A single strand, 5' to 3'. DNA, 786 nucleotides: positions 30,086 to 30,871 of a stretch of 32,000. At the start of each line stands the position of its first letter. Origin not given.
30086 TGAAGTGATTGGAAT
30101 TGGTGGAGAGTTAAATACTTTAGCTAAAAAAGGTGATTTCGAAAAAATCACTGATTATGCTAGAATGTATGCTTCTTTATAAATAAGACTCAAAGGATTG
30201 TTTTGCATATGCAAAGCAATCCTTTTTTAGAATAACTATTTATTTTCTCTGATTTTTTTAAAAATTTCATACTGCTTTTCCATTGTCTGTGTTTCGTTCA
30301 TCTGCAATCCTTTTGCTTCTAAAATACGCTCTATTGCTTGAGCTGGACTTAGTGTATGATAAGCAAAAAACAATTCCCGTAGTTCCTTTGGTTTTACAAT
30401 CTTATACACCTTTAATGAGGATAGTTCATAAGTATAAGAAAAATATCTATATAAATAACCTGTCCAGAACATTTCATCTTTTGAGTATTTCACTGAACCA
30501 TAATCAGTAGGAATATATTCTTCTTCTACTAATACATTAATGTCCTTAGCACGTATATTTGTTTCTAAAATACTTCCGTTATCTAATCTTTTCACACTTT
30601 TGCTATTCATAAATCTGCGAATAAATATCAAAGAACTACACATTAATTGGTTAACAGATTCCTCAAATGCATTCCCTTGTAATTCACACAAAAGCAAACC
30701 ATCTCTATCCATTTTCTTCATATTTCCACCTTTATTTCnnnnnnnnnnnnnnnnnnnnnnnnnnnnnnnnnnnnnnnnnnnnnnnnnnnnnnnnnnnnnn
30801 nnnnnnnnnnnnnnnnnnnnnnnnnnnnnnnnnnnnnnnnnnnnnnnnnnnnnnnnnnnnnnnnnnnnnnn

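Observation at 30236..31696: XRE-HTH fused to DUF3990 (ART-like H-Y-type motifs) with a downstream DUF3791-like partner: a toxin-antitoxin-like or defence-like pair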

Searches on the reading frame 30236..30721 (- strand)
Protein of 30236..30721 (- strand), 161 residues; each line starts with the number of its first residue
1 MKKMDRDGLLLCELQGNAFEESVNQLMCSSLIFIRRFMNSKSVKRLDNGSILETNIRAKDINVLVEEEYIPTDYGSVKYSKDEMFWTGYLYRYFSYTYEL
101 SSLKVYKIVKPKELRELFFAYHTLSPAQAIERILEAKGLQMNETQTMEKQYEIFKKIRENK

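Call 3: search_protein_families(library=pfam, proteins=[window:30236-30721:-], max_evalue=1)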
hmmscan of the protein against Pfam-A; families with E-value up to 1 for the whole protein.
window:30236-30721:- (161 aa): 1 family
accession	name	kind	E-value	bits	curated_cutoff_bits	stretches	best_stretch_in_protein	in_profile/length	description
PF02803.24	Thiolase_C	-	0.27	11.3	27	1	123-149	21-47/123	Thiolase, C-terminal domain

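Call 4: search_protein_families(library=ncbifam, proteins=[window:30236-30721:-], max_evalue=1)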
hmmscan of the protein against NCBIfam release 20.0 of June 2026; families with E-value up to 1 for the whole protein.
window:30236-30721:- (161 aa): 0 families

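Call 5: search_protein_families(library=padloc, proteins=[window:30236-30721:-], max_evalue=1)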
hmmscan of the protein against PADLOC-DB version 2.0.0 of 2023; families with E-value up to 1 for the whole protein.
window:30236-30721:- (161 aa): 2 families
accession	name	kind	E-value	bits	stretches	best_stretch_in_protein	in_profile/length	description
PDLC04642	PDC-M42B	-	1.1e-07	30.2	1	13-133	14-135/138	-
PDLC04584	PDC-M33C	-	0.0025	15.4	1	30-79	20-73/250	-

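Call 12: find_homologous_proteins(query=window:30236-30721:-)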
Query window:30236-30721:- (161 aa): 1729 proteins with E <= 0.001 among 1780 candidates; the best 120 are listed.
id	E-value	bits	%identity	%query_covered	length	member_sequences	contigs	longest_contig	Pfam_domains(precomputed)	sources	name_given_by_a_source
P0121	9.9e-100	349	100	100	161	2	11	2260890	-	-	-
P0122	1.3e-64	235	71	98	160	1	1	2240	-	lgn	-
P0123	1.4e-64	235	67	100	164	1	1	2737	-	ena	-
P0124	1.6e-64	234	69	99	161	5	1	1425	-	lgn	-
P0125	1.9e-64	234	68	98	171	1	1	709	-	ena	-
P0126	2.4e-64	234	66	100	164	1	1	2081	-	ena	-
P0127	3.1e-64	233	67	100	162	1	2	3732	-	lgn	-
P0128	3.4e-64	233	68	99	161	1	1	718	-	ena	-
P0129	5.5e-64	233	68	98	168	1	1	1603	-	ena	-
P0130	5.7e-64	233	68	98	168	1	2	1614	-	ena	-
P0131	7.3e-64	232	68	98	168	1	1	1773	-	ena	-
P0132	1.2e-63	232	66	100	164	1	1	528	-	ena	-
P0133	1.3e-63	231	66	100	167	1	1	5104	-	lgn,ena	-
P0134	1.7e-63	231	66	98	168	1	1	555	-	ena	-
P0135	2.2e-63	231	66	100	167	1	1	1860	-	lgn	-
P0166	7.8e-62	226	63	100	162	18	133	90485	-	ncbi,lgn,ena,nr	ncbi:MAG: antitoxin [Lachnospiraceae bacterium]|nr:antitoxin [Lachnospiraceae bacterium]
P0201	3.5e-61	224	64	100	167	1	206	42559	-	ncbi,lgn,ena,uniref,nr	ncbi:antitoxin [uncultured Holdemanella sp.]|uniref:antitoxin n=1 Tax=uncultured Holdemanella sp. Ta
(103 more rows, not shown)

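Call 15: search_solved_structures(query=window:30236-30721:-, max_evalue=10, show_alignments=2)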
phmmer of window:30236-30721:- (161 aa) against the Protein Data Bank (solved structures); distinct sequences matched with E-value up to 10: 5.
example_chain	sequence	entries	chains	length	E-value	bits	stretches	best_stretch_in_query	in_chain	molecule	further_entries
1k1d_A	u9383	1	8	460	0.79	13.1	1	9-140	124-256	D-hydantoinase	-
4kqn_A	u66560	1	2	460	1.8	11.9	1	9-68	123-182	D-hydantoinase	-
4kir_A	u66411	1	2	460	1.8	11.9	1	9-68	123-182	D-hydantoinase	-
1yny_A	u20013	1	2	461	1.8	11.9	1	9-68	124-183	D-Hydantoinase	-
2zdi_C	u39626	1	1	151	2.3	11.5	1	111-161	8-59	Prefoldin subunit alpha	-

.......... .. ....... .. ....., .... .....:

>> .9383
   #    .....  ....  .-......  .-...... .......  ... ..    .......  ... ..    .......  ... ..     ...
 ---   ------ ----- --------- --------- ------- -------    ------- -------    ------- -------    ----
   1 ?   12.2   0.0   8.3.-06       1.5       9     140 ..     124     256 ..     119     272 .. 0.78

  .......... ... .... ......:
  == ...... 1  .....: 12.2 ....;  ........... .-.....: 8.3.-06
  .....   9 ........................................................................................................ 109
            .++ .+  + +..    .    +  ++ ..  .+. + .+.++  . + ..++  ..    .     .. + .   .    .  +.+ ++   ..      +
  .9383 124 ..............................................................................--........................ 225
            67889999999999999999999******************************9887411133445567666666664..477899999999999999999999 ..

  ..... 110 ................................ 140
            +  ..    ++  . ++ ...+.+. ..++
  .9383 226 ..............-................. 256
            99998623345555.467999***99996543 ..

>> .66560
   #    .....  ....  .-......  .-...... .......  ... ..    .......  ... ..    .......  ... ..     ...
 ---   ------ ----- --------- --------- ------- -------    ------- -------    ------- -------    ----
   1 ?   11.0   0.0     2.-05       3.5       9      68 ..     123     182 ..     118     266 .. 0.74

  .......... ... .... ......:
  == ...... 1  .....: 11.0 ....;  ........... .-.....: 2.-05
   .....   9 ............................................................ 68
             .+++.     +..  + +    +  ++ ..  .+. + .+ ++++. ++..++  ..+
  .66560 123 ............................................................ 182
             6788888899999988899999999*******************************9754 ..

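Call 17: list_cluster_members(proteins=[P0201, P0166, P0065, P0113, P0121, P0001])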
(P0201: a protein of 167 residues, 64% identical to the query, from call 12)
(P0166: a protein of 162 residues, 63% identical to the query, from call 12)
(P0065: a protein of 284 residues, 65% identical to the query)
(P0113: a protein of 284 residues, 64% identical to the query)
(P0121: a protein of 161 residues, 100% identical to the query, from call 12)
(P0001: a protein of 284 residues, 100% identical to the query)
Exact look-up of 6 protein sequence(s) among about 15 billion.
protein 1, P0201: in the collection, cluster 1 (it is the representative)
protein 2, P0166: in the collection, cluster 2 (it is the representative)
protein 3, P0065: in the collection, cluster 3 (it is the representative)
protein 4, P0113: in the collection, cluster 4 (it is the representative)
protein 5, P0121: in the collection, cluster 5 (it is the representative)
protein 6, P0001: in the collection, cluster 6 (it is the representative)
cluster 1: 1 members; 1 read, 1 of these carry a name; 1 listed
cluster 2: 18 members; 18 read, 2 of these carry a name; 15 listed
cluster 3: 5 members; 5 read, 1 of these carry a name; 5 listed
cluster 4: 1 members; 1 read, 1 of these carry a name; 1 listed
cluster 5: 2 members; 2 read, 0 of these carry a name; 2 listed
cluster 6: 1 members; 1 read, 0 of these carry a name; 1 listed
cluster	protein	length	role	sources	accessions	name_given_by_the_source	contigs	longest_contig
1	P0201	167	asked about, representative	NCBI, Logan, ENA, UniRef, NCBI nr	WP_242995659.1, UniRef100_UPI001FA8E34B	antitoxin [uncultured Holdemanella sp.] | antitoxin n=1 Tax=uncultured Holdemanella sp. TaxID=1763549 RepID=UPI001FA8E34B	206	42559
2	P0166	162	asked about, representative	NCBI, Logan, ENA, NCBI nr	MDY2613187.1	MAG: antitoxin [Lachnospiraceae bacterium] | antitoxin [Lachnospiraceae bacterium]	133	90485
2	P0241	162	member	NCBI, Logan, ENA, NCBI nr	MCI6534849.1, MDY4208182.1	MAG: antitoxin [Lachnospiraceae bacterium] | antitoxin [Lachnospiraceae bacterium]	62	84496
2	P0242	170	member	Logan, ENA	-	-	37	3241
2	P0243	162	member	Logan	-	-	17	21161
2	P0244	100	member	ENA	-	-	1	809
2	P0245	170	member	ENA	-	-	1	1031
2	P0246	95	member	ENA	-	-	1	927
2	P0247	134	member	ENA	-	-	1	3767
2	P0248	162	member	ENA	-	-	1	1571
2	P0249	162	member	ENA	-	-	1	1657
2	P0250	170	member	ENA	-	-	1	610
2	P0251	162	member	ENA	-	-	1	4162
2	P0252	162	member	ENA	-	-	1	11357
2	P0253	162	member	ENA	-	-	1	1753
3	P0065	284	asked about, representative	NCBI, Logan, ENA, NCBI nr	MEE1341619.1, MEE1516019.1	MAG: DUF3990 domain-containing protein [Lachnospiraceae bacterium] | DUF3990 domain-containing protein [Lachnospiraceae bacterium]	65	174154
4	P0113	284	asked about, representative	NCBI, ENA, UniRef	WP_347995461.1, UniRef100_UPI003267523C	DUF3990 domain-containing protein [uncultured Eubacterium sp.] | DUF3990 domain-containing protein n=1 Tax=uncultured Eubacterium sp. TaxID=165185 ...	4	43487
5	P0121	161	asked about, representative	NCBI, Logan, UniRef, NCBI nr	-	-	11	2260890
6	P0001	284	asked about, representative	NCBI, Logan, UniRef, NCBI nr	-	-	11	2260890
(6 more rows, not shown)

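Call 33: predict_structure(alignment_id=A2)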
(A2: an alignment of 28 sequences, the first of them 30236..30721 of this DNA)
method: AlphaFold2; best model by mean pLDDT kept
length: 161 residues; sequences in the alignment: 28
mean_pLDDT: 87.7   pTM: 0.79
mean pLDDT of the five models: 87.7, 87.6, 86.0, 83.9, 83.7
residues with pLDDT >= 90: 103; 70-90: 46; 50-70: 11; < 50: 1
segments of 3 or more residues with pLDDT < 50: none
pLDDT, mean of each block of 10 residues (from residue 1): 88 97 88 94 94 91 90 84 96 93 92 91 91 82 62 74 45
secondary structure, 60 per line:
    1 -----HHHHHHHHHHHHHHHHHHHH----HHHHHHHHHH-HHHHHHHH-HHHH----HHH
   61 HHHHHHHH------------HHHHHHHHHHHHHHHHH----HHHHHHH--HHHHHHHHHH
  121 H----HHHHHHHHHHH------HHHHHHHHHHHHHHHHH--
elements in order: H6-25 H30-39 H41-48 H50-53 H58-68 H81-97 H102-108 H111-121 H126-136 H143-159

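Call 35: search_protein_families(library=pfam, alignment_id=A2, max_evalue=10)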
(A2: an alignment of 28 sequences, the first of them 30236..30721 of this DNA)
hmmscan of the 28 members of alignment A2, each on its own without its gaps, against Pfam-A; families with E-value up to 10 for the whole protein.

A. member 1, window:30236-30721:- (161 aa): 1 family
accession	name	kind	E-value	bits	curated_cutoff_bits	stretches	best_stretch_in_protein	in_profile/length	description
PF02803.24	Thiolase_C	-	0.27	11.3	27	1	123-149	21-47/123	Thiolase, C-terminal domain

B. families by the number of members that match (of 28 scanned): 9 families
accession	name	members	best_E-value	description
PF21871.1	Gp6_C-III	5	0.023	Baseplate structural protein gp6, C-terminal domain III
PF13271.11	DUF4062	2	0.04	Domain of unknown function (DUF4062)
PF03013.19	Pyr_excise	2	0.08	Pyrimidine dimer DNA glycosylase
PF00307.36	CH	2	0.11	Calponin homology (CH) domain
PF22266.2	DUF6953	2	0.19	Family of unknown function (DUF6953)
PF19579.4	FtsL_2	1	0.065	Bacteriodetes cell division protein (FtsL-like)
PF24940.1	Fn3_Dep-1_5th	1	0.077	Dep-1 fifth Fn3-like domain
PF22006.2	PilZ-like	1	0.13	PilZ domain-like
PF02803.24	Thiolase_C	1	0.27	Thiolase, C-terminal domain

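Call 42: fold_search(model_id=the predicted structure, library=pdb)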
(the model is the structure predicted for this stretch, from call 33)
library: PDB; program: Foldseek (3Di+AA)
matches with E <= 10: 28; with E <= 0.001: 0
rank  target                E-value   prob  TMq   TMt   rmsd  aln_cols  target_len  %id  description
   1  6qx2_a                3.1e+00  0.03  0.15  0.08  14.4       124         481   10  3.4A structure of benzoisoxazole 3 with S.aureus DNA gyrase and DNA (released 2019-04-17)
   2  6qx2_J                3.1e+00  0.03  0.15  0.08  14.6       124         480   10  3.4A structure of benzoisoxazole 3 with S.aureus DNA gyrase and DNA (released 2019-04-17)
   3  2ofp_A                3.6e+00  0.05  0.18  0.12  11.4       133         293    9  Crystal structure of Escherichia coli ketopantoate reductase in a ternary complex with NADP+ and pantoate (released 2007-01-16)
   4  2ofp_B                3.6e+00  0.04  0.18  0.12  11.4       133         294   10  Crystal structure of Escherichia coli ketopantoate reductase in a ternary complex with NADP+ and pantoate (released 2007-01-16)
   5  6qx2_r                3.8e+00  0.02  0.15  0.08  14.5       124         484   10  3.4A structure of benzoisoxazole 3 with S.aureus DNA gyrase and DNA (released 2019-04-17)
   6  2k77_MODEL_1_A        5.4e+00  0.05  0.23  0.25  12.7       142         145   10  NMR solution structure of the Bacillus subtilis ClpC N-domain (released 2009-04-28)
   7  6z1a_D                5.6e+00  0.04  0.20  0.07  14.7       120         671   12  Ternary complex of Staphylococcus aureus DNA gyrase with AMK12 and DNA (released 2020-11-11)
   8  4p15                  5.6e+00  0.03  0.18  0.20  12.4       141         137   11  Structure of the ClpC N-terminal domain from an alkaliphilic Bacillus lehensis G1 species (released 2014-07-30)
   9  5u1a_I                5.9e+00  0.02  0.17  0.17  16.2       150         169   13  Ferritin with Gc MtrE loop 1 inserted at His34 (released 2017-10-11)
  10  1nf6_O                6.2e+00  0.02  0.19  0.18  17.8       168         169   12  X-ray structure of the Desulfovibrio desulfuricans bacterioferritin: the diiron site in different catalytic states ("c (released 2003-04-01)
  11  4ddq_E                6.6e+00  0.02  0.17  0.08  15.1       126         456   13  Structural plasticity of the Bacillus subtilis GyrA homodimer (released 2013-02-13)
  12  2wtl_A                6.9e+00  0.02  0.18  0.18  17.5       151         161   12  Crystal structure of BfrA from M. tuberculosis (released 2009-12-15)
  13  3bkn_A                7.3e+00  0.01  0.13  0.13  17.6       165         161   14  The structure of Mycobacterial bacterioferritin (released 2008-01-22)
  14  6qtp_A                7.3e+00  0.01  0.15  0.07  14.4       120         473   10  2.37A structure of gepotidacin with S.aureus DNA gyrase and uncleaved DNA (released 2019-03-13)
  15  7jvt_D                7.6e+00  0.03  0.15  0.12  13.7       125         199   10  Crystal structure of a lambda-186 hybrid repressor (released 2021-09-08)
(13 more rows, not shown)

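Call 47: search_protein_representatives(alignment_id=A2)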
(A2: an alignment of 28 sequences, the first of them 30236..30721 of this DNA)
Query: 28 sequences, 162 profile positions. Proteins with E-value up to 0.001 (for the whole library): 770; up to 1e-10: 386; up to 1e-30: 92. The best 150 are listed.
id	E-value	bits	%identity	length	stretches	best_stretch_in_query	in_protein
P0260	5.0e-72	257.4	-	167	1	1-161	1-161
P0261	5.6e-59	215.0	-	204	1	1-156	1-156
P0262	5.6e-59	215.0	-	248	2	1-161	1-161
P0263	2.5e-58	212.9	-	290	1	1-161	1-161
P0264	2.8e-57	209.4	-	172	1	1-160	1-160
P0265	7.2e-57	208.1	-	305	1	1-161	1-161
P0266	7.5e-57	208.0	-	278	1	1-160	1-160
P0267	1.2e-56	207.4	-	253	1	1-158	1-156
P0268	1.0e-55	204.3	-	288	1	1-154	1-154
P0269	1.5e-53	197.3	-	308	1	1-155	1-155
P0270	3.6e-53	196.1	-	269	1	1-159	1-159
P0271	1.0e-52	194.6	-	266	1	1-156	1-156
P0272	2.4e-52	193.4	-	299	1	1-148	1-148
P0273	3.2e-52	193.0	-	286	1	1-147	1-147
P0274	1.1e-51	191.2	-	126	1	38-159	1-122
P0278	1.0e-50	188.1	-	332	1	1-161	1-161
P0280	3.0e-50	186.6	-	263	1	1-156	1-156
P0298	5.5e-44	166.2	-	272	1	1-141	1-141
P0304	1.5e-41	158.3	-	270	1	1-155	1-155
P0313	2.6e-39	151.0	-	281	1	1-159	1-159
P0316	2.9e-38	147.6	-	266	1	1-156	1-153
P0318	1.0e-37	145.8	-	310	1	3-157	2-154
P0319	1.3e-37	145.5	-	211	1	36-161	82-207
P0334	8.5e-34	133.1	-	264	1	4-157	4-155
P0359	5.7e-30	120.7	-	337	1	1-158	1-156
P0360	5.9e-30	120.6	-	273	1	9-157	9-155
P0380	8.7e-28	113.6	-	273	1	1-157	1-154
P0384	1.4e-27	112.9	-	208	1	1-147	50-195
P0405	4.4e-25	104.8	-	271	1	1-157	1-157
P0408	8.5e-25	103.8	-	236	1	1-159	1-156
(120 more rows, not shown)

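Call 48: search_protein_families(library=pfam, proteins=[P0263, P0265, P0269, P0278, P0359, P0272, P0318, P0262, P0408, P0384], max_evalue=0.01)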
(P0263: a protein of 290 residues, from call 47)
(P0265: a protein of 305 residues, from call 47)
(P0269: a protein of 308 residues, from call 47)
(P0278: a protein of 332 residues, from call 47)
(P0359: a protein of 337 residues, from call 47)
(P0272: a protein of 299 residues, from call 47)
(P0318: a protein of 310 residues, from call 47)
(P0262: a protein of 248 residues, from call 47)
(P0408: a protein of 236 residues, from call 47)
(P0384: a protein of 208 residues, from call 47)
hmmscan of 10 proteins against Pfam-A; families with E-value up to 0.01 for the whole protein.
P0263 (290 aa): 0 families

P0265 (305 aa): 0 families

P0269 (308 aa): 0 families

P0278 (332 aa): 2 families
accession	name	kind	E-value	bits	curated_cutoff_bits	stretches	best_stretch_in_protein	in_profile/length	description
PF13302.13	Acetyltransf_3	-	2.2e-07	32.1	25.4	1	227-311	54-136/138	Acetyltransferase (GNAT) domain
PF00583.31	Acetyltransf_1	-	7.1e-05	23.5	20.7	1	218-305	27-109/116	Acetyltransferase (GNAT) family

P0359 (337 aa): 3 families
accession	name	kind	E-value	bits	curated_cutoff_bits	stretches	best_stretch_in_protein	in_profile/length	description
PF13302.13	Acetyltransf_3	-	5.3e-33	115.1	25.4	1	173-310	2-138/138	Acetyltransferase (GNAT) domain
PF00583.31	Acetyltransf_1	-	3.4e-13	50.3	20.7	1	207-308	14-115/116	Acetyltransferase (GNAT) family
PF13420.13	Acetyltransf_4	-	0.00023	21.7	24.3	1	178-316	4-141/155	Acetyltransferase (GNAT) domain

P0272 (299 aa): 1 family
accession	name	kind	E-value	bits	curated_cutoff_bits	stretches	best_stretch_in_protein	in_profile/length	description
PF13302.13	Acetyltransf_3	-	5.3e-05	24.4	25.4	1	202-281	56-138/138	Acetyltransferase (GNAT) domain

P0318 (310 aa): 5 families
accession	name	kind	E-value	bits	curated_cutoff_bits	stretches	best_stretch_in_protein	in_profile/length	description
PF13302.13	Acetyltransf_3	-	4.5e-17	63.5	25.4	1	161-294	3-137/138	Acetyltransferase (GNAT) domain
PF00583.31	Acetyltransf_1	-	9.8e-11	42.4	20.7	1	192-294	13-116/116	Acetyltransferase (GNAT) family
PF08445.16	FR47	-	6.1e-05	23.4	22.1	1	234-299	19-82/86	FR47-like protein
PF25766.1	TPR_RPAP1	-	8.4e-05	22.6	27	1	26-80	73-127/221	RNA polymerase II-associated protein 1, TPR repeats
PF13508.13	Acetyltransf_7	-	0.007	17.2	27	0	216-294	7-82/84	Acetyltransferase (GNAT) domain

P0262 (248 aa): 1 family
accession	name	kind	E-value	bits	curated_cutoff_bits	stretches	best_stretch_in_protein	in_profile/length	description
PF12668.12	DUF3791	-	0.0084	16.5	25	0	203-247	13-59/60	Protein of unknown function (DUF3791)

P0408 (236 aa): 0 families

P0384 (208 aa): 0 families

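Call 57: find_encoding_contigs(protein=P0359, flank=4000, max_places=3)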
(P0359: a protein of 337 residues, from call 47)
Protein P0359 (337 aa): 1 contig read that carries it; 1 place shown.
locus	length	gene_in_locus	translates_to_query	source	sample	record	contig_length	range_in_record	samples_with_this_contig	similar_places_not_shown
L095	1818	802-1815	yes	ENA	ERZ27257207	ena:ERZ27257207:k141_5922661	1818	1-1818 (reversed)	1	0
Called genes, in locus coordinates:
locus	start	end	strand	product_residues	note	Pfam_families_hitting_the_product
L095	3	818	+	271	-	?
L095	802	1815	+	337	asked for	PF13302:Acetyltransf_3, PF00583:Acetyltransf_1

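Call 58: search_protein_families(library=pfam, proteins=[P0261, P0266, P0270, P0313], max_evalue=0.1)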
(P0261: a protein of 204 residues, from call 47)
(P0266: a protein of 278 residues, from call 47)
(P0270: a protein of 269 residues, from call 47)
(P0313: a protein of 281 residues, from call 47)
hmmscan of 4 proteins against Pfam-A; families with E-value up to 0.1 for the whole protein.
P0261 (204 aa): 2 families
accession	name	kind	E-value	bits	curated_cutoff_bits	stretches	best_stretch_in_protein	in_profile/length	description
PF12668.12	DUF3791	-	0.042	14.3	25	0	92-134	8-54/60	Protein of unknown function (DUF3791)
PF12862.13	ANAPC5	-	0.045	14.3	23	1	87-140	18-68/91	Anaphase-promoting complex subunit 5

P0266 (278 aa): 0 families

P0270 (269 aa): 2 families
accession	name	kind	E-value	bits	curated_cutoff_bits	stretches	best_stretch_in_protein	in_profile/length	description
PF13420.13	Acetyltransf_4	-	0.0011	19.4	24.3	1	144-261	31-143/155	Acetyltransferase (GNAT) domain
PF12862.13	ANAPC5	-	0.077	13.5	23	0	89-159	20-85/91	Anaphase-promoting complex subunit 5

P0313 (281 aa): 2 families
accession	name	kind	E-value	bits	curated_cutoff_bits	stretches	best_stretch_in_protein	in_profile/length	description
PF04266.20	ASCH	-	7.5e-08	33.4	21.2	1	167-242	2-78/103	ASCH domain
PF12961.13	DUF3850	-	0.012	16.3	22.9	1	164-209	2-44/77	Domain of unknown function (DUF3850)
